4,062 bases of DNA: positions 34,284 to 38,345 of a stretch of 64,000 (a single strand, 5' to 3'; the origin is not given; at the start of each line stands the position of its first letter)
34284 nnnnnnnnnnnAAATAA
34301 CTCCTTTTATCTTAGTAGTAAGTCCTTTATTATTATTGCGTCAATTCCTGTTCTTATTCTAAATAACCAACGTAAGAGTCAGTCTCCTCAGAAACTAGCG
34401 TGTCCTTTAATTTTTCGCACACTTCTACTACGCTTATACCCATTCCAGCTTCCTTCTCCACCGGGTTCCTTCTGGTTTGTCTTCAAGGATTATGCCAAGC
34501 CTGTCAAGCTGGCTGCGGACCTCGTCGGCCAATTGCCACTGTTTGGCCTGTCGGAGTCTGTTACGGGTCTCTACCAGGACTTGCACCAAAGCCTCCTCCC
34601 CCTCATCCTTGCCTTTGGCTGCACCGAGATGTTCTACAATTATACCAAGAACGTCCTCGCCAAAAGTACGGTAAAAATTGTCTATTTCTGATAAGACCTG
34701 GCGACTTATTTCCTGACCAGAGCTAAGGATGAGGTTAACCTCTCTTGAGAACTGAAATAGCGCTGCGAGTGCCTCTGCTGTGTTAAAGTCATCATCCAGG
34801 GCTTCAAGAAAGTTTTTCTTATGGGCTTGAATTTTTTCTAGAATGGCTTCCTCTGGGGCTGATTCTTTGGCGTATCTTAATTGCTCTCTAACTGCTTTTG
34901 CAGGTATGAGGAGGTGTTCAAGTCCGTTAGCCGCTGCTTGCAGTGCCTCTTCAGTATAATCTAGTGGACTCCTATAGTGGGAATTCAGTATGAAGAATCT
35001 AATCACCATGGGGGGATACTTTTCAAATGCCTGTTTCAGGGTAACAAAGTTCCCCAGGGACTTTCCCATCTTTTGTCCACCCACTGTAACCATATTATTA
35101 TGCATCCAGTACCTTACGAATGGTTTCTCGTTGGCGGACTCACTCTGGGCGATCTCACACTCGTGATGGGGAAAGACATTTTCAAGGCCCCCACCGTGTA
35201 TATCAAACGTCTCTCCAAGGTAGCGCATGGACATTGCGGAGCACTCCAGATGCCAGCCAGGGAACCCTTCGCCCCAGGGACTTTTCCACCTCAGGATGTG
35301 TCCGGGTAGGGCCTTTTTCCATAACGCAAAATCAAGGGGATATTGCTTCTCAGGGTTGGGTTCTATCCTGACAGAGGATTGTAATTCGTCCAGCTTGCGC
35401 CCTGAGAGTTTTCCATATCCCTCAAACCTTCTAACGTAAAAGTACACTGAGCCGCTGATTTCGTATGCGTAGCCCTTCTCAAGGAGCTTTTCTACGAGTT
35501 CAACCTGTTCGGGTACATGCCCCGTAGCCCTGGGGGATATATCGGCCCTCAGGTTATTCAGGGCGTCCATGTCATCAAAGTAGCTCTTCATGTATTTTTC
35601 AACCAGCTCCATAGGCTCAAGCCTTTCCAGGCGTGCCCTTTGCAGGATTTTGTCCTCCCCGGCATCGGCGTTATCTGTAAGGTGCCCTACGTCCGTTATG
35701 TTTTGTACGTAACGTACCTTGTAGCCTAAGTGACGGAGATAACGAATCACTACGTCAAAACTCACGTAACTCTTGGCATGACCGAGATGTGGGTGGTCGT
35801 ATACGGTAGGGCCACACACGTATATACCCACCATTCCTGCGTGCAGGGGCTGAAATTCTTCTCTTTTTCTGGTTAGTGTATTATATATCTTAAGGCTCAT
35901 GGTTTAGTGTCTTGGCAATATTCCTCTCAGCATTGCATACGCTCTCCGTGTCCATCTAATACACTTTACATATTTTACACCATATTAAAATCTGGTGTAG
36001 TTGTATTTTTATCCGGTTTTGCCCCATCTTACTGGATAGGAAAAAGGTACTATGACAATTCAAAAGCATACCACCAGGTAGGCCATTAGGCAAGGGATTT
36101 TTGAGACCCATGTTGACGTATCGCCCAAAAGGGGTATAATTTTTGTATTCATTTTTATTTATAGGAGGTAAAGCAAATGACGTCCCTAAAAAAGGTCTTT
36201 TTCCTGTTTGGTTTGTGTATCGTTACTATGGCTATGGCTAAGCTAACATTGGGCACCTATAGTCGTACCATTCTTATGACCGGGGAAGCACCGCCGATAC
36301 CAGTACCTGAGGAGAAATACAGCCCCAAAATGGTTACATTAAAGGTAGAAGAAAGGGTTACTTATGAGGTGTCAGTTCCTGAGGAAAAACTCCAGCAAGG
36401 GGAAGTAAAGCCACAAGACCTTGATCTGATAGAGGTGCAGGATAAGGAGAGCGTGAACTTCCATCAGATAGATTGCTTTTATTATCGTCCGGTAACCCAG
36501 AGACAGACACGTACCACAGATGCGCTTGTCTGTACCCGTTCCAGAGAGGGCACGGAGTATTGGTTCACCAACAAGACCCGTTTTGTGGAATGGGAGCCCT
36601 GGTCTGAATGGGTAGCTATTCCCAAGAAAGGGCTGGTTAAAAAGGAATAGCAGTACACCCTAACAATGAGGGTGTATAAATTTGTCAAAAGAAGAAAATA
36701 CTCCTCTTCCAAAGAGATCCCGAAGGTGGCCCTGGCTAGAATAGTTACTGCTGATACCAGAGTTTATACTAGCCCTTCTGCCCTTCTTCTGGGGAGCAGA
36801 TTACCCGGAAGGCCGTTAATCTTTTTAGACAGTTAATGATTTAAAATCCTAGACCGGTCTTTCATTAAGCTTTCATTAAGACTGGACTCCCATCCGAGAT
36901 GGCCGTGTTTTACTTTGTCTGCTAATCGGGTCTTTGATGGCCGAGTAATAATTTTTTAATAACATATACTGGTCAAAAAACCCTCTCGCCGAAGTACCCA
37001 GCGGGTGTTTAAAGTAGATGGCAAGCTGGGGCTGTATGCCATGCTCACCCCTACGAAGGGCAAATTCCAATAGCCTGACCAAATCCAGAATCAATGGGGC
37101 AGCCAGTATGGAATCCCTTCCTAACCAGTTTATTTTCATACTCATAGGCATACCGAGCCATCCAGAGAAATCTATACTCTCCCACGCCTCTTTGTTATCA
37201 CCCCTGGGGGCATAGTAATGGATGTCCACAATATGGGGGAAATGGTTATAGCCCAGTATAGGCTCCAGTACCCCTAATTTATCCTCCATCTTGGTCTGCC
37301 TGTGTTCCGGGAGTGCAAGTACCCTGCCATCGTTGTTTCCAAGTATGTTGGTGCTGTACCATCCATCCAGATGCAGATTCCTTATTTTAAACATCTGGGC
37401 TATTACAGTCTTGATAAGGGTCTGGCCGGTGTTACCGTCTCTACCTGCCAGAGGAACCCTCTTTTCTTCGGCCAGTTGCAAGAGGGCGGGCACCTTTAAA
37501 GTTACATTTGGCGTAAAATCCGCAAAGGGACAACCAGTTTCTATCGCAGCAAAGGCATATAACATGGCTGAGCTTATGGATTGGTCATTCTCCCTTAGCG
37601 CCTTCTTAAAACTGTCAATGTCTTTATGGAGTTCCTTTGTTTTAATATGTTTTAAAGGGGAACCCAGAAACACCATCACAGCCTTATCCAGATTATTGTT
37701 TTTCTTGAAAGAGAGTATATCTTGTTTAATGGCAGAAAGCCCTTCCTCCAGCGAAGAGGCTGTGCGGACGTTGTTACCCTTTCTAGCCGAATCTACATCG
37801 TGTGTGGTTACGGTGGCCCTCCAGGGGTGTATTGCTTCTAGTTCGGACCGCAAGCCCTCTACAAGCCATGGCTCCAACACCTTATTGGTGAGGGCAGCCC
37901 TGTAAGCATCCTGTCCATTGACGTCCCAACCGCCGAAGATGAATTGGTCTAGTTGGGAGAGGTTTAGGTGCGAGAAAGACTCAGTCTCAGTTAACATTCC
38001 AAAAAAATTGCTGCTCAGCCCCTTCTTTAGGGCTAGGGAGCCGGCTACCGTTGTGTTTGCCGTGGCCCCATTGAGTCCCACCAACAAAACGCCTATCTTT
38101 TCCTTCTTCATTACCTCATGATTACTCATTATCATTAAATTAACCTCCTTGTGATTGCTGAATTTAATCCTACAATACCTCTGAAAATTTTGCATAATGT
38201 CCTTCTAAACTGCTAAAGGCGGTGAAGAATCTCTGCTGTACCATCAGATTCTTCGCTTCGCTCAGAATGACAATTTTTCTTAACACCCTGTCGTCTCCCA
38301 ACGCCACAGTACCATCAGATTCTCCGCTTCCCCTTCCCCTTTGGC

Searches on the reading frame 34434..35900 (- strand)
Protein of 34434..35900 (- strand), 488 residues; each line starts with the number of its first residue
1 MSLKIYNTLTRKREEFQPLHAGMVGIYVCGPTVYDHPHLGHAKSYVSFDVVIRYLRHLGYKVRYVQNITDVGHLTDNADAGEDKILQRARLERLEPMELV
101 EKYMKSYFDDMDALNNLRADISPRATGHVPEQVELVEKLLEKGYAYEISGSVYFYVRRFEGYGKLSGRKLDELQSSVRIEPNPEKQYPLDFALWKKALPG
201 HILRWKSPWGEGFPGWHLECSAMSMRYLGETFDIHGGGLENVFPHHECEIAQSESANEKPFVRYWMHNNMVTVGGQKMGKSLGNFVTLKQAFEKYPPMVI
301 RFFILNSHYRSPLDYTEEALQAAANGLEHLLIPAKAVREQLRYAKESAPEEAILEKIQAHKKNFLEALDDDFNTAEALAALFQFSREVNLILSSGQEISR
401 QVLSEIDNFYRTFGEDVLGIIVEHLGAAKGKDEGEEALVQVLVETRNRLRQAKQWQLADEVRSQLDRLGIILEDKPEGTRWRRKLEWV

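Call 6: search_protein_families(library=pfam, proteins=[window:34434-35900:-], max_evalue=0.01)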
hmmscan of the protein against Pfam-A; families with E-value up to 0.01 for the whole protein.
window:34434-35900:- (488 aa): 6 families
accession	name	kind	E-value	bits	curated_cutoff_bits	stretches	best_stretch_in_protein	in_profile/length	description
PF01406.26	tRNA-synt_1e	-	6e-115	384.2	27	1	16-324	2-300/301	tRNA synthetases class I (C) catalytic domain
PF09334.17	tRNA-synt_1g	-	4.5e-15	55.8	20.1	2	34-154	11-122/391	tRNA synthetases class I (M)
PF09190.17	DALR_2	-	1.7e-13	51.3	22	1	363-420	1-55/57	DALR domain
PF00133.28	tRNA-synt_1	-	6.5e-10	38.8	22.7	1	255-310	353-408/414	tRNA synthetases class I (I, L, M and V)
PF01921.24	tRNA-synt_1f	-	1.2e-05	24.8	27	1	272-321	277-326/360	tRNA synthetases class I (K)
PF23493.1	CysS_C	-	0.00026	21.5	23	1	439-482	8-51/51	Cysteinyl-tRNA ligase anticodon binding domain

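Call 7: search_protein_families(library=ncbifam, proteins=[window:34434-35900:-], max_evalue=0.01)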
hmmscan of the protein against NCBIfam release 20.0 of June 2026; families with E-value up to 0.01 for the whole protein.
window:34434-35900:- (488 aa): 17 families
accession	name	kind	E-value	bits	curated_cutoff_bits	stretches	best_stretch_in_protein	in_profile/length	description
TIGR00435.1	cysS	equivalog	7.3e-156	519.8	340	1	3-483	1-465/466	cysteine--tRNA ligase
NF011108.0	PRK14536.1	equivalog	1.1e-130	436.7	780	1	1-483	1-489/490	cysteine--tRNA ligase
NF011107.0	PRK14534.1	equivalog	1.1e-81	275.3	744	1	1-483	1-480/481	cysteine--tRNA ligase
TIGR03447.1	mycothiol_MshC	equivalog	7.6e-74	249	485.1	1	2-407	17-404/411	cysteine--1-D-myo-inosityl 2-amino-2-deoxy-alpha-D-glucopyranoside ligase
TIGR00398.1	metG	equivalog_domain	2.9e-19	69.2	336.35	2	35-154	12-122/530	methionine--tRNA ligase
NF008957.0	PRK12300.1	subfamily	8.1e-18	63.8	677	2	266-406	615-756/946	leucine--tRNA ligase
NF009687.0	PRK13208.1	equivalog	1.4e-13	50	738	2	255-388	512-640/801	valine--tRNA ligase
TIGR00395.1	leuS_arch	equivalog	1.8e-13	49.4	648.5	1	266-406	609-753/938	leucine--tRNA ligase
NF008900.0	PRK12267.1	equivalog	5.8e-12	44.9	598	2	27-147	7-120/648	methionine--tRNA ligase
NF001100.0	PRK00133.1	equivalog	7.6e-10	37.9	587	2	35-115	18-88/676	methionine--tRNA ligase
TIGR00392.1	ileS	equivalog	8.5e-09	34.1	621.4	1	256-330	590-664/861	isoleucine--tRNA ligase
NF004349.1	PRK05729.1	equivalog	2.5e-07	29.3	704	1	252-386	491-629/860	valine--tRNA ligase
TIGR00422.1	valS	equivalog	8e-07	27.4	612.1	0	255-384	504-641/863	valine--tRNA ligase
TIGR00396.1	leuS_bact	equivalog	4.8e-06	25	548.4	1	266-380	594-711/843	leucine--tRNA ligase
NF000540.1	alt_ValS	exception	2.4e-05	22.5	900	1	26-75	37-86/827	valine--tRNA ligase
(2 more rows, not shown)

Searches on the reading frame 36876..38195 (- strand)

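Call 6: search_protein_families(library=pfam, proteins=[window:36876-38195:-], max_evalue=0.01)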
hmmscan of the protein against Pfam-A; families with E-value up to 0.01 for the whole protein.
window:36876-38195:- (439 aa): 2 families
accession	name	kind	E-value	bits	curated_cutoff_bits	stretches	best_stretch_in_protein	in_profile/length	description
PF07994.18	NAD_binding_5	-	2.2e-60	205.2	25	1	34-416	1-319/321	Myo-inositol-1-phosphate synthase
PF01658.22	Inos-1-P_synth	-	1.7e-30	105.8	27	1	257-362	1-107/107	Myo-inositol-1-phosphate synthase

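Call 7: search_protein_families(library=ncbifam, proteins=[window:36876-38195:-], max_evalue=0.01)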
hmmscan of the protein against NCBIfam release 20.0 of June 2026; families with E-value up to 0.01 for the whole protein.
window:36876-38195:- (439 aa): 1 family
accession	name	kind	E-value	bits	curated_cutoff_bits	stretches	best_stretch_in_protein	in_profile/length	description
TIGR03450.1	mycothiol_INO1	equivalog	5.4e-05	22.5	638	1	209-386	138-325/355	inositol-3-phosphate synthase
